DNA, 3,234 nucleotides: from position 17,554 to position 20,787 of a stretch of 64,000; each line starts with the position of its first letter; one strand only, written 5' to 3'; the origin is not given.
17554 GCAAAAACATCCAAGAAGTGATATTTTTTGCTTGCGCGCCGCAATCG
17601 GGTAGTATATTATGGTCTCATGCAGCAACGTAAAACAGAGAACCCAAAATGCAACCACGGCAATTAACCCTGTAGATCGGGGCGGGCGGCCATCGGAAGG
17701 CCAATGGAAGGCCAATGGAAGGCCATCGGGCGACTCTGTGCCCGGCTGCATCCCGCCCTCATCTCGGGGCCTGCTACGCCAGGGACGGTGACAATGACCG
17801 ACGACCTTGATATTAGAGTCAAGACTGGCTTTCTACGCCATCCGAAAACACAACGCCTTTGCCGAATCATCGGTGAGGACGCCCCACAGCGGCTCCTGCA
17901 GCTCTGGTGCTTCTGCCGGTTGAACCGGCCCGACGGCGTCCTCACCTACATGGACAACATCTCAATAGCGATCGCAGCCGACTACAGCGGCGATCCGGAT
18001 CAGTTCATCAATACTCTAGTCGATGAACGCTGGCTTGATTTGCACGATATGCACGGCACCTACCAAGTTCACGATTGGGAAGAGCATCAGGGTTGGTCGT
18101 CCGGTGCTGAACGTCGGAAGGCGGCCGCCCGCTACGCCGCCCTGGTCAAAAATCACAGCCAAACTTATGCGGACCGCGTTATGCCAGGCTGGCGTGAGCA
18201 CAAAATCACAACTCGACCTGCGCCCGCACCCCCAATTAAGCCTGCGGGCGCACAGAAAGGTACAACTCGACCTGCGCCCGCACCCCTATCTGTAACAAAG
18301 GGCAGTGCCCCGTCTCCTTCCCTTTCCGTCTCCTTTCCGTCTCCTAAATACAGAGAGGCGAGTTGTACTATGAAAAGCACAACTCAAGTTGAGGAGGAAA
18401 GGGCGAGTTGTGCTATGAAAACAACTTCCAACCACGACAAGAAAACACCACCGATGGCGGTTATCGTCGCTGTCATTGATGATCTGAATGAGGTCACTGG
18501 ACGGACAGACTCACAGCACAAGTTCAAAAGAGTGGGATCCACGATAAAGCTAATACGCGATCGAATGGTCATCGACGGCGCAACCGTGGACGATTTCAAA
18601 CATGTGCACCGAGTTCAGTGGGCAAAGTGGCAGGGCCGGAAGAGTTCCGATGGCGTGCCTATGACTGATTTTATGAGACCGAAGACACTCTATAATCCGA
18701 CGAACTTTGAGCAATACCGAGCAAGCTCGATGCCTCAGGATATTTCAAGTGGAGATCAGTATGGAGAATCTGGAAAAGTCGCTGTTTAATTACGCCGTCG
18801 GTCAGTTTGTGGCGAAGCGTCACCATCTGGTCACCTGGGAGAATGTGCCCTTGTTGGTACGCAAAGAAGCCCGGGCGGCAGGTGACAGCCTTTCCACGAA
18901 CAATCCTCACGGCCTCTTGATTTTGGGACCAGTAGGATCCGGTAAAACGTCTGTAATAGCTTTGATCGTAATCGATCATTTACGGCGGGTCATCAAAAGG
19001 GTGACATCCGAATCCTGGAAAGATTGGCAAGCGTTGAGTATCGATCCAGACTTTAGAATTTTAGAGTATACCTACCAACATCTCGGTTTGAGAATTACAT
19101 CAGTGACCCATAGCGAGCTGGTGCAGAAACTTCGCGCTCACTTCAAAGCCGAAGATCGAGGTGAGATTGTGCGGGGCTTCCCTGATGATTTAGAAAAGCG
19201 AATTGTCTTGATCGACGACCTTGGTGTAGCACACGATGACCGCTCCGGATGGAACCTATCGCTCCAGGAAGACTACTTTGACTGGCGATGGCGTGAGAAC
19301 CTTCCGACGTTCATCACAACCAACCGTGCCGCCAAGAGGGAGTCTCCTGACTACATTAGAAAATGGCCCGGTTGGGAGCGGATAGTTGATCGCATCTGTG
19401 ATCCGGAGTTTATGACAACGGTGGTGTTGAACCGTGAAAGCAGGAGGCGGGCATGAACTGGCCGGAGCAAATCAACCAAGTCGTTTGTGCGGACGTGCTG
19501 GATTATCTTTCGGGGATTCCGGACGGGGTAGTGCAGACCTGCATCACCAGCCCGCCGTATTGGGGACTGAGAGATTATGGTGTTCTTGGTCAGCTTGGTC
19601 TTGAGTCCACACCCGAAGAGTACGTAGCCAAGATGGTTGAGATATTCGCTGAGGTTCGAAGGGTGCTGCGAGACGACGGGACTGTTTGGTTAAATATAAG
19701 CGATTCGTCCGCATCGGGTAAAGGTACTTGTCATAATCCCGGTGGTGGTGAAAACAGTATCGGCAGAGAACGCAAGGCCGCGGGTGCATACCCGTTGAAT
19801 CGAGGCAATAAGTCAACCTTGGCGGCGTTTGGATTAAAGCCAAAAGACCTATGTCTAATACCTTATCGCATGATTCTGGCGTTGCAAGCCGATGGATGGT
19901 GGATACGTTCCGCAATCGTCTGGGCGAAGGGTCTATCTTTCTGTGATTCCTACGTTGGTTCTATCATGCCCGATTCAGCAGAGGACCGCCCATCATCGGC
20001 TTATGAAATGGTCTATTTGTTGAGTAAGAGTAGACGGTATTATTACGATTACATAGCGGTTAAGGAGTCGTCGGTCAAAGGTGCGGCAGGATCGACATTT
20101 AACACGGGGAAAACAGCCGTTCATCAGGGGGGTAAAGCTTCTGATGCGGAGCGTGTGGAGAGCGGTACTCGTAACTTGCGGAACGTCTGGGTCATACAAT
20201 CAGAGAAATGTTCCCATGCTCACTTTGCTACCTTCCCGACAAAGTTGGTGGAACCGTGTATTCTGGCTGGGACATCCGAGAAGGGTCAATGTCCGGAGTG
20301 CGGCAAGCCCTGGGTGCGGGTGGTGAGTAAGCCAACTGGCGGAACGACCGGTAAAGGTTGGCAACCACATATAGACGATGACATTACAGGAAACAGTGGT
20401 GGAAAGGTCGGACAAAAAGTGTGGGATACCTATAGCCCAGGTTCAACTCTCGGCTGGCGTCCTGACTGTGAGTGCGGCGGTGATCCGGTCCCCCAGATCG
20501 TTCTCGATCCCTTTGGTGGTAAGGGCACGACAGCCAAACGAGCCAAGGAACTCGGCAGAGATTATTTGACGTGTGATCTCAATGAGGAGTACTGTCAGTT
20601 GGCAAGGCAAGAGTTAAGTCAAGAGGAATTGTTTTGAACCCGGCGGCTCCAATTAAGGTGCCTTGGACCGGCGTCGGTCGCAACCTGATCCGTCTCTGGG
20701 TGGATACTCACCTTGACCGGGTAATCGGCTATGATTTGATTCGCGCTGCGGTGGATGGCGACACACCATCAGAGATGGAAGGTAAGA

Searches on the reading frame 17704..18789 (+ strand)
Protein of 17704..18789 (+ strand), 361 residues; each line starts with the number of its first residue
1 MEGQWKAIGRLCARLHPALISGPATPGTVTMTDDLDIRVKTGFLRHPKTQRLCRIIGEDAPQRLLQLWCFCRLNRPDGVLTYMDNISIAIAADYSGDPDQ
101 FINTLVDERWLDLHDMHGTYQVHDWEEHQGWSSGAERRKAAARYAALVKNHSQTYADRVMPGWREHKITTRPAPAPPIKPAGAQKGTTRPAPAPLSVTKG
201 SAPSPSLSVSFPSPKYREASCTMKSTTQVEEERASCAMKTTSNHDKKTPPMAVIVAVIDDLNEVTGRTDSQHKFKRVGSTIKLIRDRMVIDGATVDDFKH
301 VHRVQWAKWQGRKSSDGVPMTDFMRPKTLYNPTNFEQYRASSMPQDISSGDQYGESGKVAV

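Call 49: search_protein_families(library=phrogs, proteins=[window:17704-18789:+], max_evalue=0.01)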
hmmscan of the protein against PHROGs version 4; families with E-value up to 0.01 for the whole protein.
window:17704-18789:+ (361 aa): 7 families
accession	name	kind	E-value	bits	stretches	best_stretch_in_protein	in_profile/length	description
phrog_9474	-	DNA, RNA and nucleotide metabolism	1.4e-14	55.3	1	37-141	4-108/288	replication initiation protein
phrog_428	-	DNA, RNA and nucleotide metabolism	5.3e-14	53.2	1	234-349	200-318/455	replication initiation protein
phrog_3926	-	DNA, RNA and nucleotide metabolism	1e-11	46.1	1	37-217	7-180/312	replication initiation protein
phrog_1163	-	unknown function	3.4e-11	44.4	1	96-338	73-247/273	-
phrog_22793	-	unknown function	2.6e-09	37.9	1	224-342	31-136/177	-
phrog_20981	-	unknown function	7.7e-06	26.8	1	235-342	158-254/293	-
phrog_1882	-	unknown function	0.00017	22.5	1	36-243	3-142/259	-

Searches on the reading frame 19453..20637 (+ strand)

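Call 49: search_protein_families(library=phrogs, proteins=[window:19453-20637:+], max_evalue=0.01)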
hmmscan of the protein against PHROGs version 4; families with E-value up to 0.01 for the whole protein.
window:19453-20637:+ (394 aa): 8 families
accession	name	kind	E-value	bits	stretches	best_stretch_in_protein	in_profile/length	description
phrog_67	-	other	2.9e-54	186.3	1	7-391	123-346/743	DNA methyltransferase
phrog_498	-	other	7.5e-09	35.6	1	348-386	380-418/633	DNA methyltransferase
phrog_12517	-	unknown function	9.4e-09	35.9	1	13-76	165-228/316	-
phrog_3008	-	other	8.7e-08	32.7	1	348-390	171-213/244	DNA methyltransferase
phrog_8769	-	other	2.4e-05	25.1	1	345-390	10-55/71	methyltransferase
phrog_23148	-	unknown function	2.7e-05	25.3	1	345-388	103-146/165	-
phrog_18146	-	other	4.1e-05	23.7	0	349-377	72-100/452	DNA methyltransferase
phrog_6025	-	other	0.00023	21.9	1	9-164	13-115/192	DNA methyltransferase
